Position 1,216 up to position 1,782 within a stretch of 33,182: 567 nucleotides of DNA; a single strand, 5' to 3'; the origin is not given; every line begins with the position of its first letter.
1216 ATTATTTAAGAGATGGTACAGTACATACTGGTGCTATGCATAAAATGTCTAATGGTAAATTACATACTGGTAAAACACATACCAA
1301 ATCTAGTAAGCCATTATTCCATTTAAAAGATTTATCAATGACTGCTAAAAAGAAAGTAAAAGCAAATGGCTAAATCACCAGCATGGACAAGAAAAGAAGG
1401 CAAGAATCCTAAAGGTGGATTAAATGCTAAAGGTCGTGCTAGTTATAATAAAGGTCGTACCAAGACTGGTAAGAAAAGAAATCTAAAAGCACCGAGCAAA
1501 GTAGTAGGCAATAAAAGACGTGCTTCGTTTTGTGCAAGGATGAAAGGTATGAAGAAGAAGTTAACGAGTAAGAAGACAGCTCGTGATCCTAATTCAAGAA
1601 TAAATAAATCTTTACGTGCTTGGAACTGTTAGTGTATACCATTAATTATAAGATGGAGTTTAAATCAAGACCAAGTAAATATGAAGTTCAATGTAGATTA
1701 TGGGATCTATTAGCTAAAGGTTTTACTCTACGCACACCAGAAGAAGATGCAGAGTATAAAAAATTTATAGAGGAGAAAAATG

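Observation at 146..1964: A 1.8-kb cluster of ten tiny overlapping ORFs, mostly extremely Lys/Arg-rich, sits between terS and terL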

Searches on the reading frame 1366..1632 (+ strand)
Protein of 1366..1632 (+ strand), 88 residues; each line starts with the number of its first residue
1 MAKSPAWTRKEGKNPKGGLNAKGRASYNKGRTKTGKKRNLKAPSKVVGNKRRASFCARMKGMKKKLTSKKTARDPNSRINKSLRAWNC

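Call 6: search_protein_families(library=phrogs, proteins=[window:1366-1632:+], max_evalue=1)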
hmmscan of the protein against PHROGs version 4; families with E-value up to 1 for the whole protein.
window:1366-1632:+ (88 aa): 8 families
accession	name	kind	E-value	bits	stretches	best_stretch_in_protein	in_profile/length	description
phrog_727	-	unknown function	4.8e-37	129.2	1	3-88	349-430/450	-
phrog_4689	-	unknown function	4e-36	124.5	1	2-88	17-99/99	-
phrog_30733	-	unknown function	1.1e-35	124.6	1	5-88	257-336/336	-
phrog_11180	-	unknown function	4e-35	122.4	1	4-88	61-141/141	-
phrog_3477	-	unknown function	7.1e-32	111.8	1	4-88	849-928/928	-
phrog_10538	-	unknown function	1.6e-22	81.4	1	4-88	78-156/156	-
phrog_28131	-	unknown function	3.5e-14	53.7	1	5-88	296-372/372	-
phrog_10346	-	unknown function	2.9e-10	40.5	1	9-88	449-525/525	-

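Call 7: search_protein_families(library=pfam, proteins=[window:1366-1632:+], max_evalue=1)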
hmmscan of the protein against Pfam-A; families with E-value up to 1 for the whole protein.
window:1366-1632:+ (88 aa): 1 family
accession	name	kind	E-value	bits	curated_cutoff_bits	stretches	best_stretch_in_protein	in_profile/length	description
PF19846.4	DUF6321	-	1.3e-18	67.8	28.5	1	12-86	1-72/72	Domain of unknown function (DUF6321)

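Call 14: find_homologous_proteins(query=window:1366-1632:+, max_evalue=0.001)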
Query window:1366-1632:+ (88 aa): 7999 proteins with E <= 0.001 among 8000 candidates; the best 120 are listed.
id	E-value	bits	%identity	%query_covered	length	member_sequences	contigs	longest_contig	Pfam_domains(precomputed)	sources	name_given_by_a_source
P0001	8.1e-45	168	93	100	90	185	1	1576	PF19846.5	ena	-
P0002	1.2e-44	168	92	100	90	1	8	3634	PF19846.5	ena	-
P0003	1.5e-44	168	92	100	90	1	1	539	PF19846.5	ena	-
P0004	1.5e-44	168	92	100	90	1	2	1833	PF19846.5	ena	-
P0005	3.6e-44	166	91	100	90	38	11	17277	PF19846.5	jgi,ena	jgi:hypothetical protein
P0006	7.0e-44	165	94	100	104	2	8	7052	PF19846.5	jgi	jgi:hypothetical protein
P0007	1.0e-43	165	93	100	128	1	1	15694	PF19846.5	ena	-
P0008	1.5e-43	164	92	100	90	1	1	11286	PF19846.5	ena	-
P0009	1.7e-43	164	91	100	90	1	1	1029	PF19846.5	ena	-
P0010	2.0e-43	164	95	99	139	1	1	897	PF19846.5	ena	-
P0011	2.2e-43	164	90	100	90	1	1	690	PF19846.5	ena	-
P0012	3.4e-43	163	92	100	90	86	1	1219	PF19846.5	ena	-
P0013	5.1e-43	163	93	99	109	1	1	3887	PF19846.5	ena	-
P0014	7.1e-43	162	95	98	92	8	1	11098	PF19846.5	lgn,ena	-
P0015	8.1e-43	162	92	100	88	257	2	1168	PF19846.5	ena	-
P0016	8.6e-43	162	94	98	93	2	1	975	PF19846.5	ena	-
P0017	1.2e-42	162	91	100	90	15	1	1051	PF19846.5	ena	-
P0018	1.2e-42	162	90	100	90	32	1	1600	PF19846.5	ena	-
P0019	2.5e-42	161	94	98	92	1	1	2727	PF19846.5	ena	-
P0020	2.9e-42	160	91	100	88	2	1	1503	PF19846.5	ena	-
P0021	3.8e-42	160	90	100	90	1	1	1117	PF19846.5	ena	-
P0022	4.3e-42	160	96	93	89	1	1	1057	PF19846.5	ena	-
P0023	1.0e-41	159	90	100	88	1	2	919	PF19846.5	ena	-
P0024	1.1e-41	159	92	98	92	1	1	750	PF19846.5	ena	-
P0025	2.0e-41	158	90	100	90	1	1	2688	PF19846.5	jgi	-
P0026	2.9e-41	157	92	98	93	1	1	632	PF19846.5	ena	-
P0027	3.2e-41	157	91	98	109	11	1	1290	PF19846.5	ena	-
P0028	5.4e-41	156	91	98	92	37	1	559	PF19846.5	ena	-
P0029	9.3e-41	156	88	100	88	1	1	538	PF19846.5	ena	-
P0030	1.3e-40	155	88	100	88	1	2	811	PF19846.5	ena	-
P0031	3.4e-40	154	89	100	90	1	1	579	PF19846.5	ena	-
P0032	1.8e-39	151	88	100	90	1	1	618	PF19846.5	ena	-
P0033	3.5e-39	151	86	100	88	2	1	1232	PF19846.5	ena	-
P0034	4.8e-39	150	90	98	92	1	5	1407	PF19846.5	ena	-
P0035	2.2e-38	148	85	100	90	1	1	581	PF19846.5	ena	-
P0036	2.4e-38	148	88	98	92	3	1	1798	PF19846.5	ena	-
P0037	8.5e-38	146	88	97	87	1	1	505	PF19846.5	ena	-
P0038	1.3e-37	146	89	100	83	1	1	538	PF19846.5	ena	-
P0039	1.6e-37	145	85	100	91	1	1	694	PF19846.5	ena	-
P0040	5.0e-37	144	85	98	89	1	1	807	PF19846.5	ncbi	-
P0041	6.0e-37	143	83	100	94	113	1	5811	PF19846.5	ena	-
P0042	6.2e-37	143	86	100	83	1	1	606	PF19846.5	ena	-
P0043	6.6e-37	143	88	100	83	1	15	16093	PF19846.5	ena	-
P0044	9.3e-37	143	82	100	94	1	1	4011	PF19846.5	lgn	-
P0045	1.2e-36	142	86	100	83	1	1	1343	PF19846.5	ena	-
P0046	1.2e-36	142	86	97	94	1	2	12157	PF19846.5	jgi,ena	-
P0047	1.2e-36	142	82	100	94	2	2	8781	PF19846.5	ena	-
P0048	1.5e-36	142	86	100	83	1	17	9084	PF19846.5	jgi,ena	jgi:hypothetical protein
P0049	1.8e-36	142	82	100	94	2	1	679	PF19846.5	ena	-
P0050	2.3e-36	142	88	100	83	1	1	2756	PF19846.5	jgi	-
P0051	2.7e-36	141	85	100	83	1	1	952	PF19846.5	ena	-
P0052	3.2e-36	141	80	100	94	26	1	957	PF19846.5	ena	-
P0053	3.8e-36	141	85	100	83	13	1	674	PF19846.5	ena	-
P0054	4.3e-36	141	85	100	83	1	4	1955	PF19846.5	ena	-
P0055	4.5e-36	141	92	86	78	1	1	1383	PF19846.5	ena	-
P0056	5.6e-36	140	85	100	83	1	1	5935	PF19846.5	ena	-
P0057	6.0e-36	140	84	100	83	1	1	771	PF19846.5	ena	-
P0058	8.6e-36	140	86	100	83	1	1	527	PF19846.5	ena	-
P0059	8.8e-36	140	80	100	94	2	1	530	PF19846.5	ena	-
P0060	1.1e-35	139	87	99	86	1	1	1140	PF19846.5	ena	-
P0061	1.3e-35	139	84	100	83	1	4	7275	PF19846.5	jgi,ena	-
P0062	1.6e-35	139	85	100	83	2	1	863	PF19846.5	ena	-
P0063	1.7e-35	139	83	100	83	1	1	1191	PF19846.5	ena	-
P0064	1.7e-35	139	85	100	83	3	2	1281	PF19846.5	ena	-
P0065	1.8e-35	139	86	100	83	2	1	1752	PF19846.5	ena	-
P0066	2.0e-35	139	84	100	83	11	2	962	PF19846.5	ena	-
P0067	2.4e-35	138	85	100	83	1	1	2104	PF19846.5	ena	-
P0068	2.6e-35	138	80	100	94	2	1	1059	PF19846.5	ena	-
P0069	2.7e-35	138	79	100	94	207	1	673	PF19846.5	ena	-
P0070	2.7e-35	138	85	100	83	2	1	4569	PF19846.5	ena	-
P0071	2.7e-35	138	88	100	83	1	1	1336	PF19846.5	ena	-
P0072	2.9e-35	138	83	100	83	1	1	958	PF19846.5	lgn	-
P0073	3.4e-35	138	85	100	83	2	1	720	PF19846.5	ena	-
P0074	3.7e-35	138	83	100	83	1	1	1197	PF19846.5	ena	-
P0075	3.7e-35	138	85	99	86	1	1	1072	PF19846.5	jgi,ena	-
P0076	3.7e-35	138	83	100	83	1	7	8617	PF19846.5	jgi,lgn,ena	jgi:hypothetical protein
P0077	4.0e-35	138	85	100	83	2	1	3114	PF19846.5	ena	-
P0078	4.2e-35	138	86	100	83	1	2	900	PF19846.5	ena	-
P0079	4.5e-35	137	79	100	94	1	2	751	PF19846.5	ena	-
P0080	5.4e-35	137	85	100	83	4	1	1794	PF19846.5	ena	-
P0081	5.5e-35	137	84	100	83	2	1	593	PF19846.5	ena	-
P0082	5.7e-35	137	84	100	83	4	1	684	PF19846.5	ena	-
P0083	5.7e-35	137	85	100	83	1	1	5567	PF19846.5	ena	-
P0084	5.7e-35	137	84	100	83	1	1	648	PF19846.5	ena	-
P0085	6.3e-35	137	84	100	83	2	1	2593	PF19846.5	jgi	jgi:hypothetical protein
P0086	6.4e-35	137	87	98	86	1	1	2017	PF19846.5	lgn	-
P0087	6.9e-35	137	85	100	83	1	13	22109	PF19846.5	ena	-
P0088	7.1e-35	137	86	99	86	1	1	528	PF19846.5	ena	-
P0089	7.8e-35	137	82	100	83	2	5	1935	PF19846.5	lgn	-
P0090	8.3e-35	137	86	98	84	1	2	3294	PF19846.5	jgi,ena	jgi:hypothetical protein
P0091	8.4e-35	137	78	100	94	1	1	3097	PF19846.5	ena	-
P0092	8.5e-35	137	85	100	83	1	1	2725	PF19846.5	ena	-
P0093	8.8e-35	136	84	100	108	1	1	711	PF19846.5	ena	-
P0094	1.2e-34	136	85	100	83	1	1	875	PF19846.5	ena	-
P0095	1.3e-34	136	85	100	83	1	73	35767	PF19846.5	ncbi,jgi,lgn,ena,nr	ncbi:RecA-like recombination protein [Pelagibacter phage Greip EXVC021P]|jgi:hypothetical protein|nr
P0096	1.3e-34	136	86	98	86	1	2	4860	PF19846.5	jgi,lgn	-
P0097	1.3e-34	136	84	100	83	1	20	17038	PF19846.5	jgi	-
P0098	1.5e-34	136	84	100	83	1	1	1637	PF19846.5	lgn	-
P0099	1.5e-34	136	84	100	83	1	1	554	PF19846.5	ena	-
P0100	1.7e-34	136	84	100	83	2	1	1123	PF19846.5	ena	-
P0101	2.4e-34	135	84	100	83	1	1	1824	PF19846.5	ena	-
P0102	2.5e-34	135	83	100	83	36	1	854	PF19846.5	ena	-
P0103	2.7e-34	135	83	100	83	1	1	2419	PF19846.5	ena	-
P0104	2.7e-34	135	83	100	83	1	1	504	PF19846.5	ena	-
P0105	2.8e-34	135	83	100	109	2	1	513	PF19846.5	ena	-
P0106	3.1e-34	135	83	100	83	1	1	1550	PF19846.5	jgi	-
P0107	3.2e-34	135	84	100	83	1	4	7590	PF19846.5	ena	-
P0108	3.6e-34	135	85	98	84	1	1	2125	PF19846.5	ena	-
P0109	3.6e-34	135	77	100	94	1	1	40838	PF19846.5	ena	-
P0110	3.7e-34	134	85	98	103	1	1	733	PF19846.5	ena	-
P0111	3.9e-34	134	85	100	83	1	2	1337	PF19846.5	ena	-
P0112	4.2e-34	134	85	98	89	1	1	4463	PF19846.5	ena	-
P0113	4.3e-34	134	82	97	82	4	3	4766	PF19846.5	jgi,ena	-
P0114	4.5e-34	134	84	100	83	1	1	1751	PF19846.5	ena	-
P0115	4.5e-34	134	84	100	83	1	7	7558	PF19846.5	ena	-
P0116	5.2e-34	134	83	100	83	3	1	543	PF19846.5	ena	-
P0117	5.8e-34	134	85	98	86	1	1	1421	PF19846.5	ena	-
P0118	6.1e-34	134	85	97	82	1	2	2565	PF19846.5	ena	-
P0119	6.3e-34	134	82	100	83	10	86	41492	PF19846.5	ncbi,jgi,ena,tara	tara:strand:+ start:144 stop:395 length:252 start_codon:yes stop_codon:yes gene_type:complete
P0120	7.0e-34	134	84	100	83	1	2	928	PF19846.5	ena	-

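Call 21: search_solved_structures(query=window:1366-1632:+, max_evalue=10, show_alignments=3)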
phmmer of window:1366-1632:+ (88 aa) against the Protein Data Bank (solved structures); distinct sequences matched with E-value up to 10: 0.

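Call 26: search_dna_similar(query=window:1366-1632:+, collection=phages, mode=protein, max_rows=60, rows=spread, max_evalue=0.001)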
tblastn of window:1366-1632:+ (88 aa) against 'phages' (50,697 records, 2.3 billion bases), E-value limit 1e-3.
Records with a match: 487; places in all: 487; records where one place covers at least 80% of the query: 471.
Best place of each record, by identity: 80-90% 8; 60-80% 295; <60% 184.
By first word of the organism name: Synechococcus 355; Cyanophage 60; Prochlorococcus 41; Pelagibacter 12; Microcystis 8; Marine 7; Planktothrix 2; Methylophilales 2.
By host as written in the record: - 179; Synechococcus 107; Synechococcus sp. 39; Synechococcus sp. WH7803 26; Prochlorococcus sp. MED4 21; Synechococcus sp. WH8102 18; Synechococcus sp. WH 7803 14; Synechococcus sp. MW02 11; and 31 more.
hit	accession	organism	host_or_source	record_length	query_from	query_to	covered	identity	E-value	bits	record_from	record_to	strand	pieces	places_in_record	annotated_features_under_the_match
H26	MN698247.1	Pelagibacter phage HTVC115P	Candidatus Pelagibacter sp. HTCC7211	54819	1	88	100%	86.4%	2e-28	111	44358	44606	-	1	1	hypothetical protein (x2)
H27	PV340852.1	Synechococcus phage Sf-CH5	Synechococcus sp. WH8102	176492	3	88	98%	77.9%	7e-24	99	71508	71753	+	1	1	hypothetical protein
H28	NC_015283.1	Prochlorococcus phage P-RSM4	Prochlorococcus sp. MIT9303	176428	3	88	98%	75.6%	8e-21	90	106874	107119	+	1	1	hypothetical protein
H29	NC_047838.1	Synechococcus phage Bellamy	Synechococcus str. WH8109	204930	2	88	99%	73.6%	2e-20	89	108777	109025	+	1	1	123: hypothetical protein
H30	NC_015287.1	Synechococcus phage S-SSM7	Synechococcus sp. WH8109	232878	6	88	94%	77.1%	3e-21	91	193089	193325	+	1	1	hypothetical protein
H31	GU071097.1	Synechococcus phage S-SSM5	Synechococcus sp. WH8102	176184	6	88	94%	75.9%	4e-20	88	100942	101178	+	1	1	hypothetical protein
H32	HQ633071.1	Synechococcus phage S-SKS1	Synechococcus sp. WH7803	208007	1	88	100%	71.6%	3e-15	74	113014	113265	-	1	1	hypothetical protein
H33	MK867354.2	Synechococcus phage S-SCSM1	Synechococcus sp. WH 7803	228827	1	88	100%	70.5%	6e-20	87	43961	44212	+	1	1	virion protein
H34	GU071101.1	Prochlorococcus phage P-HM1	Prochlorococcus sp. MED4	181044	6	88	94%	74.7%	4e-21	91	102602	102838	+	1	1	hypothetical protein (x2)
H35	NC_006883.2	Prochlorococcus phage P-SSM2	Prochlorococcus sp. NATL1A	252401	6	88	94%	74.7%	6e-20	87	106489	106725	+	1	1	hypothetical protein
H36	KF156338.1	Synechococcus phage ACG-2014h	Synechococcus sp. WH7803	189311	6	88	94%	74.7%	2e-15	74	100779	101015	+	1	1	hypothetical protein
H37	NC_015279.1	Synechococcus phage S-SM2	Synechococcus sp. WH8017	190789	2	88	99%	71.3%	4e-19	85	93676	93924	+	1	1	hypothetical protein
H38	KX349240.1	Synechococcus phage S-RIM2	Synechococcus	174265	6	88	94%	73.5%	1e-19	86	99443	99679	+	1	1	hypothetical protein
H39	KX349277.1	Synechococcus phage S-RIM2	Synechococcus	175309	6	88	94%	73.5%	1e-19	86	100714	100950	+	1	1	hypothetical protein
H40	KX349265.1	Synechococcus phage S-RIM2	Synechococcus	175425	6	88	94%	73.5%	1e-19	86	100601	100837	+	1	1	hypothetical protein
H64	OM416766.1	Prochlorococcus phage P-SCSP1d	Prochlorococcus sp. MED4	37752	17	88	82%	66.7%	6e-10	59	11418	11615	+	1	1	hypothetical protein (x2)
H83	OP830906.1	Methylophilales phage MEP401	Methylophilales bacterium FZCC0133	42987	1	58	66%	63.8%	3e-11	63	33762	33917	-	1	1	hypothetical protein (x2)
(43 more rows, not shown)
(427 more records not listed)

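Call 27: get_annotated_region(hit=H33, flank=4000)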
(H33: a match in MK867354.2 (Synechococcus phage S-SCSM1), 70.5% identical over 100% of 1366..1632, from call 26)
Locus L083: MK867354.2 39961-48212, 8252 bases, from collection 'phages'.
description: Synechococcus phage S-SCSM1, complete genome.
organism: Synechococcus phage S-SCSM1 (NCBI taxid 2588487)
taxonomy: Viruses; Duplodnaviria; Heunggongvirae; Uroviricota; Caudoviricetes; Kyanoviridae; Zhoulongquanvirus; Zhoulongquanvirus esscess
host: Synechococcus sp. WH 7803; source: -; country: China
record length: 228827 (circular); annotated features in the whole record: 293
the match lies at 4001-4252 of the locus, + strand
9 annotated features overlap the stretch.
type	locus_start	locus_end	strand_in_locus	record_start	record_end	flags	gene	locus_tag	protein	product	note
CDS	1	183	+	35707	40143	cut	-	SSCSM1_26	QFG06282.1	long tail fiber protein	long tail fiber protein (virion protein)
CDS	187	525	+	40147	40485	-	-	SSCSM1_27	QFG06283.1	virion protein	-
CDS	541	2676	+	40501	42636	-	-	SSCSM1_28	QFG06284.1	tail fiber protein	tail fiber protein (virion protein)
CDS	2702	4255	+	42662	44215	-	-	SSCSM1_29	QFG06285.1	virion protein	-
CDS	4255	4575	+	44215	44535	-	-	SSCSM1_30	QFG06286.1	hypothetical protein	-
CDS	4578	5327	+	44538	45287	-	-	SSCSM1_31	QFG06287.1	virion protein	-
CDS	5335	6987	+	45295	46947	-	-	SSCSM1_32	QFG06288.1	terminase large subunit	terminase large subunit (terL)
CDS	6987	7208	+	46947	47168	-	-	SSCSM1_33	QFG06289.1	endonuclease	-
CDS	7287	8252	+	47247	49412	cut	-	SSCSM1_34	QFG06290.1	tail sheath monomer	tail sheath monomer (virion protein)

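Call 28: get_annotated_region(hit=H35, flank=4000)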
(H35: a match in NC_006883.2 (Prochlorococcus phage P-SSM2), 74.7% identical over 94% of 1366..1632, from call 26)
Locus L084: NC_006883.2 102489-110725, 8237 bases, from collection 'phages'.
description: Prochlorococcus phage P-SSM2, complete genome.
organism: Prochlorococcus phage P-SSM2 (NCBI taxid 268746)
taxonomy: Viruses; Duplodnaviria; Heunggongvirae; Uroviricota; Caudoviricetes; Kyanoviridae; Salacisavirus; Salacisavirus pssm2
host: Prochlorococcus sp. NATL1A; source: -; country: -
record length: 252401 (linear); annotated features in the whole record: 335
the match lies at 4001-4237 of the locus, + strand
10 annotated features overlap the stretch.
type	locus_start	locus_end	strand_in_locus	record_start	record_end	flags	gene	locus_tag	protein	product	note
CDS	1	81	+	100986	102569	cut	-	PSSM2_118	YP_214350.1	hypothetical protein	T4-GC: 114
CDS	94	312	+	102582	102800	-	-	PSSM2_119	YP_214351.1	hypothetical protein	T4-GC: 115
CDS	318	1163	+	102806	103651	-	gp13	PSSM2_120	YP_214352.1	head-tail adaptor Ad2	T4-GC: 116; similar to Synechococcus phage S-SM1 protein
CDS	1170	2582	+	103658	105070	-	gp14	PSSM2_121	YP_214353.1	head closure Hc2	T4-GC: 117; similar to Synechococcus phage S-SM1 protein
CDS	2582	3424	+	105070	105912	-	gp15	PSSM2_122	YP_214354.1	tail sheath stabilizer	T4-GC: 118; similar to Synechococcus phage S-SM1 protein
CDS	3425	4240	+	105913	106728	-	-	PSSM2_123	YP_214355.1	hypothetical protein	T4-GC: 119; similar to Synechococcus phage S-SM1 protein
CDS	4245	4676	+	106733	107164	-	gp16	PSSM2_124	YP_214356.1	terminase small subunit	T4-GC: 120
CDS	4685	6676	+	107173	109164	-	-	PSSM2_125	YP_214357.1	hypothetical protein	T4-GC: 121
CDS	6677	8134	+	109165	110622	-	-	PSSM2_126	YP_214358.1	hypothetical protein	T4-GC: 122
CDS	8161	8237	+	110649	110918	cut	-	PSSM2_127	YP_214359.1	hypothetical protein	T4-GC: 123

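Call 38: search_dna_similar(query=L084:3425-4237:+, collection=phages, mode=protein, max_rows=60, rows=spread, max_evalue=0.00001)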
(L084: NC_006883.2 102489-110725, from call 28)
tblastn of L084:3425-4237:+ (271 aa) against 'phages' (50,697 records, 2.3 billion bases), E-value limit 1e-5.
Records with a match: 487; places in all: 509; records where one place covers at least 80% of the query: 269.
Best place of each record, by identity: >=99% 4; 95-99% 2; 90-95% 18; 80-90% 49; 60-80% 320; <60% 94.
By first word of the organism name: Synechococcus 367; Cyanophage 59; Prochlorococcus 41; Pelagibacter 8; Marine 7; Planktothrix 2; Roseobacter 2; Phage 1.
By host as written in the record: - 178; Synechococcus 107; Synechococcus sp. 39; Synechococcus sp. WH7803 28; Prochlorococcus sp. MED4 21; Synechococcus sp. WH8102 18; Synechococcus sp. MW02 17; Synechococcus sp. WH 7803 15; and 27 more.
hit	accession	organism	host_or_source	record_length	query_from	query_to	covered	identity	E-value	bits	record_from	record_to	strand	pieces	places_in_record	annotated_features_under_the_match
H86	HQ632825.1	Prochlorococcus phage P-SSM5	Prochlorococcus marinus NATL2A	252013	1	271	100%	100.0%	4e-152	474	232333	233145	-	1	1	hypothetical protein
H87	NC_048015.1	Cyanophage S-TIM4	Synechococcus sp. WH8102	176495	3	271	99%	71.4%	7e-54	317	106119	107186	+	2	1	ORF_115: hypothetical protein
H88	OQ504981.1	Synechococcus phage S-RS29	Synechococcus sp.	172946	3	271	93%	72.6%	4e-37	307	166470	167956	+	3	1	hypothetical protein (x2)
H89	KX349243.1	Synechococcus phage S-RIM2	Synechococcus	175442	2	271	100%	65.1%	6e-92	302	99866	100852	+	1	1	hypothetical protein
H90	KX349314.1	Cyanophage S-RIM12_RW_07_1112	Synechococcus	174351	2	271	99%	65.5%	7e-42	292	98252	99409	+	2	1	hypothetical protein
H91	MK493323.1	Synechococcus phage S-RIM8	Synechococcus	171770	2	271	99%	64.4%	7e-52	309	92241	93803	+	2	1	hypothetical protein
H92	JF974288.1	Synechococcus phage S-RIM8 A.HR1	Synechococcus sp. WH7803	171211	2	271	99%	64.4%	9e-52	309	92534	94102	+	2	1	gp114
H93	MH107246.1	Synechococcus phage S-B64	Synechococcus sp. WH8102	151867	2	271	99%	64.1%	2e-51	307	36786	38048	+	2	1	hypothetical protein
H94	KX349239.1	Synechococcus phage S-RIM2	Synechococcus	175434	2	271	100%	63.9%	4e-92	303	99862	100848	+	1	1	hypothetical protein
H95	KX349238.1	Synechococcus phage S-RIM2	Synechococcus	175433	2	271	100%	63.9%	4e-92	302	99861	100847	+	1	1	hypothetical protein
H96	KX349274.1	Synechococcus phage S-RIM2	Synechococcus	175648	2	271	100%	63.9%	4e-92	302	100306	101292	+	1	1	hypothetical protein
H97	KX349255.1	Synechococcus phage S-RIM2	Synechococcus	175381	2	271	100%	63.9%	5e-92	302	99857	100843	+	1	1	hypothetical protein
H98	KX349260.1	Synechococcus phage S-RIM2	Synechococcus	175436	2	271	100%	63.9%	5e-92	302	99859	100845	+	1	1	hypothetical protein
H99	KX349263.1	Synechococcus phage S-RIM2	Synechococcus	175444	2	271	100%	63.9%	5e-92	302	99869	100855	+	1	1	hypothetical protein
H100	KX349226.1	Synechococcus phage S-RIM2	USA: Vineyard Sound, Massachusetts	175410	2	271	100%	63.9%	6e-92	302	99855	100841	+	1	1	hypothetical protein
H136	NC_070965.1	Synechococcus phage S-H34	Synechococcus sp. MW02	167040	7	174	62%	42.3%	8e-24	106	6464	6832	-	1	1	hypothetical protein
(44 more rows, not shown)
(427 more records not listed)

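Call 43: search_protein_families(library=pfam, proteins=[L084:3425-4237:+, L083:2702-4252:+, L083:4255-4572:+, L083:4578-5324:+], max_evalue=1)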
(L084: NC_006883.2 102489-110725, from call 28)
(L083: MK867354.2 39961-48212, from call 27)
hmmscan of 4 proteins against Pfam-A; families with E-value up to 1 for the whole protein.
L084:3425-4237:+ (271 aa): 1 family
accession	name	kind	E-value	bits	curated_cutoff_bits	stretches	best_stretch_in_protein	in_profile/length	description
PF19846.4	DUF6321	-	4.3e-23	82.2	28.5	1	199-269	1-72/72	Domain of unknown function (DUF6321)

L083:2702-4252:+ (517 aa): 2 families
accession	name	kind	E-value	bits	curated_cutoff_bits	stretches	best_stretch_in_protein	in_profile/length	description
PF19846.4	DUF6321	-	3e-22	79.5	28.5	1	445-515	1-72/72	Domain of unknown function (DUF6321)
PF01780.25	Ribosomal_L37ae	-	0.65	10.6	21.9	1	271-312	4-45/85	Ribosomal L37ae protein family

L083:4255-4572:+ (106 aa): 0 families

L083:4578-5324:+ (249 aa): 0 families

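Call 47: get_annotated_region(hit=H64, flank=6000)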
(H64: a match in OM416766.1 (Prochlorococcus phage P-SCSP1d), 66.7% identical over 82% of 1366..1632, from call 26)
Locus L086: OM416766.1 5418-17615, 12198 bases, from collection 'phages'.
description: Prochlorococcus phage P-SCSP1d, complete genome.
organism: Prochlorococcus phage P-SCSP1d (NCBI taxid 2914492)
taxonomy: Viruses; Duplodnaviria; Heunggongvirae; Uroviricota; Caudoviricetes; Autographiviridae
host: Prochlorococcus sp. MED4; source: South China Sea; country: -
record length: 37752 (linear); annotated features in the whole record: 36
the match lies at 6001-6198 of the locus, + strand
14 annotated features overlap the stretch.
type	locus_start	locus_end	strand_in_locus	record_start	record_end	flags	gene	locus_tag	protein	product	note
CDS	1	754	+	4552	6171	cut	-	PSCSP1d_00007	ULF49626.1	DNA primase/helicase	-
CDS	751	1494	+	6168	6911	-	-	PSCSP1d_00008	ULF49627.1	exonuclease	-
CDS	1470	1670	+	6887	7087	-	-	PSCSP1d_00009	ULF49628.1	hypothetical protein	-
CDS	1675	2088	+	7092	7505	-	-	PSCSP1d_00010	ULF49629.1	hypothetical protein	-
CDS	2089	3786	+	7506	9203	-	-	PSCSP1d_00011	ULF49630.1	portal protein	-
CDS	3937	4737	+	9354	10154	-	-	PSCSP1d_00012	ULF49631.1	capsid assembly scaffolding protein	-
CDS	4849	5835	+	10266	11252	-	-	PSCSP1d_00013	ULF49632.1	major capsid protein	-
CDS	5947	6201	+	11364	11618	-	-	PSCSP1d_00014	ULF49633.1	hypothetical protein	-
CDS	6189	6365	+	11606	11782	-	-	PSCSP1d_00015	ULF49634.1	hypothetical protein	-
CDS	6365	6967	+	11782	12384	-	-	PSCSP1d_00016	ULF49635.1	tail tubular protein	tail tubular protein gp11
CDS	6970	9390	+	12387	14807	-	-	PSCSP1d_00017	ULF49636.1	tail tubular protein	tail tubular protein gp12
CDS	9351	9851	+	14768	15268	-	-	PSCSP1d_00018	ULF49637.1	hypothetical protein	-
CDS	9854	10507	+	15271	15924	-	-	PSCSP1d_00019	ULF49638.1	hypothetical protein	-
CDS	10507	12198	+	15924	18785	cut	-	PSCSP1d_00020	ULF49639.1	hypothetical protein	-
